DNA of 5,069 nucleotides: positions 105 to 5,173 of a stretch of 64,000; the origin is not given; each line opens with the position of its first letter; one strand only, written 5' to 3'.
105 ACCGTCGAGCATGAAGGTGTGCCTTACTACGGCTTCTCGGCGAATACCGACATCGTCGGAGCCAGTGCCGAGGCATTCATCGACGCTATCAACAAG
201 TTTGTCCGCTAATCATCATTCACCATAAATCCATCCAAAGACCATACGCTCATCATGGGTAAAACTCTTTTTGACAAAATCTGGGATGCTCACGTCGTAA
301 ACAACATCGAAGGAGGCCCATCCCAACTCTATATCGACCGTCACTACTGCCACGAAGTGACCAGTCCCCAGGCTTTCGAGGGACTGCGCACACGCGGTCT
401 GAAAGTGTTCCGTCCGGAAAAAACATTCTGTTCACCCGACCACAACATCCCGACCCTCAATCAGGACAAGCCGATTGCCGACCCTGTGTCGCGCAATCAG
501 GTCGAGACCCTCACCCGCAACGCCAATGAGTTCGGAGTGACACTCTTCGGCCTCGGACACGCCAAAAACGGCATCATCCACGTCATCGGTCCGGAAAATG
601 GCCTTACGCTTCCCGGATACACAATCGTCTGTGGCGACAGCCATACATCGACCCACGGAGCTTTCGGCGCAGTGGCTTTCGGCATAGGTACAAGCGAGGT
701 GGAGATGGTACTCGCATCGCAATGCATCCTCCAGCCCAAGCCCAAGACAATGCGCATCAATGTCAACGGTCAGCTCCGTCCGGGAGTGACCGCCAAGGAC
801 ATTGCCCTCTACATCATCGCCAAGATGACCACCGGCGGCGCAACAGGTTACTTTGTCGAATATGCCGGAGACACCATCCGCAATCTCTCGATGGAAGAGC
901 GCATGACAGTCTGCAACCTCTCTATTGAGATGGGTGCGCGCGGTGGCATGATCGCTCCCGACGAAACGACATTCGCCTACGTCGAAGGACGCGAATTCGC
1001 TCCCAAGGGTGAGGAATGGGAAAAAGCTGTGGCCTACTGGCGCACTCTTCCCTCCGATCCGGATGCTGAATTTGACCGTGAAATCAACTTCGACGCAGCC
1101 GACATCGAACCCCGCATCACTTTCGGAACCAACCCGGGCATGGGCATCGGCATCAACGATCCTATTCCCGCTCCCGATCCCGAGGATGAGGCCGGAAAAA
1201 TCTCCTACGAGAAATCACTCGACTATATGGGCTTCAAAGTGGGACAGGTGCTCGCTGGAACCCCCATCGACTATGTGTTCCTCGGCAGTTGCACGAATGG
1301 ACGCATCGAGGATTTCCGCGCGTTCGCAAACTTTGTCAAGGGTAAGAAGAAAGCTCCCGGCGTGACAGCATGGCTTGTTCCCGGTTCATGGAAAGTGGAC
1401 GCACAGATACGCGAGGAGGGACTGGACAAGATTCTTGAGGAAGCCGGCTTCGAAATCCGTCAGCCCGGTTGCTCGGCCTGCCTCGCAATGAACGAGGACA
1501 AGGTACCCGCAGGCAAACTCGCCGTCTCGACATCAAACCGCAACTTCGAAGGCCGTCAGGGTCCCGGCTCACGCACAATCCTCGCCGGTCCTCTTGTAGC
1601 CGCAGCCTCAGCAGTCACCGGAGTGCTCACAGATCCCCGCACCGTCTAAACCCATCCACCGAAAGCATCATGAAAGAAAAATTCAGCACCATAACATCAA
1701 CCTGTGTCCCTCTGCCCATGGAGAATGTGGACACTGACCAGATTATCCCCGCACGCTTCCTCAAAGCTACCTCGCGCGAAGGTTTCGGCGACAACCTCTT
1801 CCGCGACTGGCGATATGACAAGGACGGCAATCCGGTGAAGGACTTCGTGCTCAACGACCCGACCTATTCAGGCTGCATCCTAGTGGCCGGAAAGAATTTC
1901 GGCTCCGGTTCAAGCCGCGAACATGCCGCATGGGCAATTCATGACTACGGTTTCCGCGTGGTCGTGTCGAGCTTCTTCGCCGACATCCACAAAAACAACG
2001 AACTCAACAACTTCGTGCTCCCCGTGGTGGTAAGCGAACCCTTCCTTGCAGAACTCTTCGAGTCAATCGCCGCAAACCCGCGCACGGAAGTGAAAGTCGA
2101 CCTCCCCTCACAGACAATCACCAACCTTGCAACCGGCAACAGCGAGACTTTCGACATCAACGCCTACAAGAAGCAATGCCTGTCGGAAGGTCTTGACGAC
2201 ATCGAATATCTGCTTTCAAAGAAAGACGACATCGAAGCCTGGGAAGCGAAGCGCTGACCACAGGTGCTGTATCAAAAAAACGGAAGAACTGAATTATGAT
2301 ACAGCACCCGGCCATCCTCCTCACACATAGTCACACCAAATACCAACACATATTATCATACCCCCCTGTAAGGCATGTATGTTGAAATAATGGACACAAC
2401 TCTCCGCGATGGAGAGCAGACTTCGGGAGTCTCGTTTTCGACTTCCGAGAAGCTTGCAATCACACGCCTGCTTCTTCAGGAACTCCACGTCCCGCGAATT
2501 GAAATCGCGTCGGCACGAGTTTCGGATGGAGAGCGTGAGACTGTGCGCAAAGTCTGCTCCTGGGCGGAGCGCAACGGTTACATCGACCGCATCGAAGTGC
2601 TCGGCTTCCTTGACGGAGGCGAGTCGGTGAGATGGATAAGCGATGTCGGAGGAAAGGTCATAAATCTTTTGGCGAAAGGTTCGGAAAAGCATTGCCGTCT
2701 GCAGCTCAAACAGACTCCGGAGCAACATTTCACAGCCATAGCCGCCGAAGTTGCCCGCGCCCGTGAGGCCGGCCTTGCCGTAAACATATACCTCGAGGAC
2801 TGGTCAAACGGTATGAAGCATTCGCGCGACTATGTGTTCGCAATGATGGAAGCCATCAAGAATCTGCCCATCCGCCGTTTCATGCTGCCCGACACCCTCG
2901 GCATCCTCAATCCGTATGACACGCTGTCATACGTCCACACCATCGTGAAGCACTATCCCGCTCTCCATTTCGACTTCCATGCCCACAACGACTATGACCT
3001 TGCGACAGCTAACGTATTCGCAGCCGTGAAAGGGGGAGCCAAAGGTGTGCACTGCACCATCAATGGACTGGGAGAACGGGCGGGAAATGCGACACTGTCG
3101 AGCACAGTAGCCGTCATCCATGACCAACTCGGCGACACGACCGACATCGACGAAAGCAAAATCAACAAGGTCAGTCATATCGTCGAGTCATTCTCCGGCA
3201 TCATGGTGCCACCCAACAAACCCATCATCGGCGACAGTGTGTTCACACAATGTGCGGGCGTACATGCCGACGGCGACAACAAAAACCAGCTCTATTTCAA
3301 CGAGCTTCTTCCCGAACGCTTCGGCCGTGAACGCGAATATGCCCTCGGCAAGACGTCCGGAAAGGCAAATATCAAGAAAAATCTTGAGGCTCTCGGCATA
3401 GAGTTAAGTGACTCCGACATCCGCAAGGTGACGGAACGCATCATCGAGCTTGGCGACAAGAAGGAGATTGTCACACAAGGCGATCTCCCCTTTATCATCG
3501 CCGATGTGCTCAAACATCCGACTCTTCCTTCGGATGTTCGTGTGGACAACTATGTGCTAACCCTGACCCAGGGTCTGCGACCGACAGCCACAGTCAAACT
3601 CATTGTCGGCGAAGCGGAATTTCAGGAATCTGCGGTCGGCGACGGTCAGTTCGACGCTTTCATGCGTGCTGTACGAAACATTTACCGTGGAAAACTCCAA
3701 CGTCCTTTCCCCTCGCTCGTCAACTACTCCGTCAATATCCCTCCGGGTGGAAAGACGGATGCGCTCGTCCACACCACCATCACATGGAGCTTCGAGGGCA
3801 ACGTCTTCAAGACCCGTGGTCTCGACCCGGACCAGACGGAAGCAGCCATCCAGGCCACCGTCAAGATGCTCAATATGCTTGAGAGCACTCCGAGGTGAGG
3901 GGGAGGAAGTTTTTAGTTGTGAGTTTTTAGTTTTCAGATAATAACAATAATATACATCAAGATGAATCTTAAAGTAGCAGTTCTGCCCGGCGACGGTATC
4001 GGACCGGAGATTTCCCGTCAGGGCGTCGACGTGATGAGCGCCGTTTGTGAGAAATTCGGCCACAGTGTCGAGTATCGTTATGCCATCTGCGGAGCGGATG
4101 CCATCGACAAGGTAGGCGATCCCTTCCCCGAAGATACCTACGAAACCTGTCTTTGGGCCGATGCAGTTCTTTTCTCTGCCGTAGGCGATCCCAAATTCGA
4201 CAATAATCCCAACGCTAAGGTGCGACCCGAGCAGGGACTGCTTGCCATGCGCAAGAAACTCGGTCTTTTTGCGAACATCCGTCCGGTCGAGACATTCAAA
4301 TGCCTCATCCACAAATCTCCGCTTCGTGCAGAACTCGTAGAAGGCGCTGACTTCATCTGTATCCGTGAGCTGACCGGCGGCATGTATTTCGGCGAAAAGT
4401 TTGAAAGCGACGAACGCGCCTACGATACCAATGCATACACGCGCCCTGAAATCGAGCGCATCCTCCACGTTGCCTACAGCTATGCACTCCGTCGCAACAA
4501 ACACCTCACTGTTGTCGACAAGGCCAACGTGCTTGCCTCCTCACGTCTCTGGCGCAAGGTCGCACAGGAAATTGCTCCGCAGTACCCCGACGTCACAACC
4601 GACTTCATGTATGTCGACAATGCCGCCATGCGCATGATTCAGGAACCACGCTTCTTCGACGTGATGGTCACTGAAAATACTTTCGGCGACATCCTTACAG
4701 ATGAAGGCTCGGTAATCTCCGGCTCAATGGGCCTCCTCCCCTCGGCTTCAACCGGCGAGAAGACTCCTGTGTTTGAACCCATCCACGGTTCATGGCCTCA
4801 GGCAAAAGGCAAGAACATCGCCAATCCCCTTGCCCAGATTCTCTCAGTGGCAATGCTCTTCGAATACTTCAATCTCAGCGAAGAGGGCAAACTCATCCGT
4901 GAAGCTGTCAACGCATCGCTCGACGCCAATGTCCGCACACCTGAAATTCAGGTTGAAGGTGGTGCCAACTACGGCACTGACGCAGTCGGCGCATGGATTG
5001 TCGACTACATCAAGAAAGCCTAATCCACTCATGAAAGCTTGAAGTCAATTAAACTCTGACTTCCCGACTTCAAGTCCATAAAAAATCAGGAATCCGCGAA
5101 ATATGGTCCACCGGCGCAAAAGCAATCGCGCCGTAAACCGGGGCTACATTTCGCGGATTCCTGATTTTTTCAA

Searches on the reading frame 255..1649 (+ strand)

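Call 12: search_protein_families(library=pfam, proteins=[window:255-1649:+])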
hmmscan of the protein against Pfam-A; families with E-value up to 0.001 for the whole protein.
window:255-1649:+ (464 aa): 2 families
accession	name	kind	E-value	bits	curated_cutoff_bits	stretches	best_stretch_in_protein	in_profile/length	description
PF00330.25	Aconitase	-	5.6e-172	573.3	28.7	1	7-456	1-463/463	Aconitase family (aconitate hydratase)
PF04412.18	AcnX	-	0.00064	19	31.5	1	336-409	289-360/400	Aconitase X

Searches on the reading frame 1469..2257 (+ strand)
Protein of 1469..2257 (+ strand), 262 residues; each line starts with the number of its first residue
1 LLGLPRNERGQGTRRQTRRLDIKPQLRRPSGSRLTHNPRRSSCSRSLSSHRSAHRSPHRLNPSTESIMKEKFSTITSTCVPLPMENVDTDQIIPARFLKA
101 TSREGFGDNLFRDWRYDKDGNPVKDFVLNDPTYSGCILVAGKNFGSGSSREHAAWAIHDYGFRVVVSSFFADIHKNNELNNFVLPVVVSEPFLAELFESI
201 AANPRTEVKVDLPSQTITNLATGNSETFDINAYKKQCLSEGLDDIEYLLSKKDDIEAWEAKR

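Call 72: search_protein_families(library=pfam, proteins=[window:1469-2257:+], max_evalue=0.01)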
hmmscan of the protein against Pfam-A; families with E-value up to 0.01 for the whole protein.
window:1469-2257:+ (262 aa): 1 family
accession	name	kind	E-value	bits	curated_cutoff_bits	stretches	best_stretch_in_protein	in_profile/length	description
PF00694.25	Aconitase_C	-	2e-31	109.4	22.8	1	70-190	2-130/131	Aconitase C-terminal domain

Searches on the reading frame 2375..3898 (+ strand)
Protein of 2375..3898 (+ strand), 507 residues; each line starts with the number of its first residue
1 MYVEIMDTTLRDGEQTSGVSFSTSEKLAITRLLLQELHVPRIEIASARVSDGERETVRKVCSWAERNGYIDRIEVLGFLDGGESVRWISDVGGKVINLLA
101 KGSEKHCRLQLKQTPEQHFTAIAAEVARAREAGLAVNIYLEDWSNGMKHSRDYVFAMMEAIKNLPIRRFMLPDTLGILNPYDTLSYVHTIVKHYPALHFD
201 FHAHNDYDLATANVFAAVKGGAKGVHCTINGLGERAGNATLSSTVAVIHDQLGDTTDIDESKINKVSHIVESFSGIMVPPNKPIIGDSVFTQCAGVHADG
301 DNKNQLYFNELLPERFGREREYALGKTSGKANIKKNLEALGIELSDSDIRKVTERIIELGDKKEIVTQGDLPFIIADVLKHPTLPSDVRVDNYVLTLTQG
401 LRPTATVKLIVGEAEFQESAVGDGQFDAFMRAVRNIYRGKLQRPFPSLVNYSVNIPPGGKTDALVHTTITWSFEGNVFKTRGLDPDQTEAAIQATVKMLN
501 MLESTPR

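Call 12: search_protein_families(library=pfam, proteins=[window:2375-3898:+])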
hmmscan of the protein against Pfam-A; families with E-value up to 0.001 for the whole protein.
window:2375-3898:+ (507 aa): 3 families
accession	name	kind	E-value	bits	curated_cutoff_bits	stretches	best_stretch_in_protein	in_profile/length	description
PF00682.25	HMGL-like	-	1.9e-47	162.3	29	1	3-270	2-260/260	HMGL-like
PF08502.15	LeuA_dimer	-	4.7e-25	88.4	24.9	1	366-502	2-130/131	LeuA allosteric (dimerisation) domain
PF22617.1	HCS_D2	-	3.1e-14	53.6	27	1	284-363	1-81/82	Homocitrate synthase post-HMGL domain-like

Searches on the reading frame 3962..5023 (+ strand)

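Call 12: search_protein_families(library=pfam, proteins=[window:3962-5023:+])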
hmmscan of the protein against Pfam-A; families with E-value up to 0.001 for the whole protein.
window:3962-5023:+ (353 aa): 1 family
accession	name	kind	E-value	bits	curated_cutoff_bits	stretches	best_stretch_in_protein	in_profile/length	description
PF00180.25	Iso_dh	-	1.3e-115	386.9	27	1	4-340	1-342/348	Isocitrate/isopropylmalate dehydrogenase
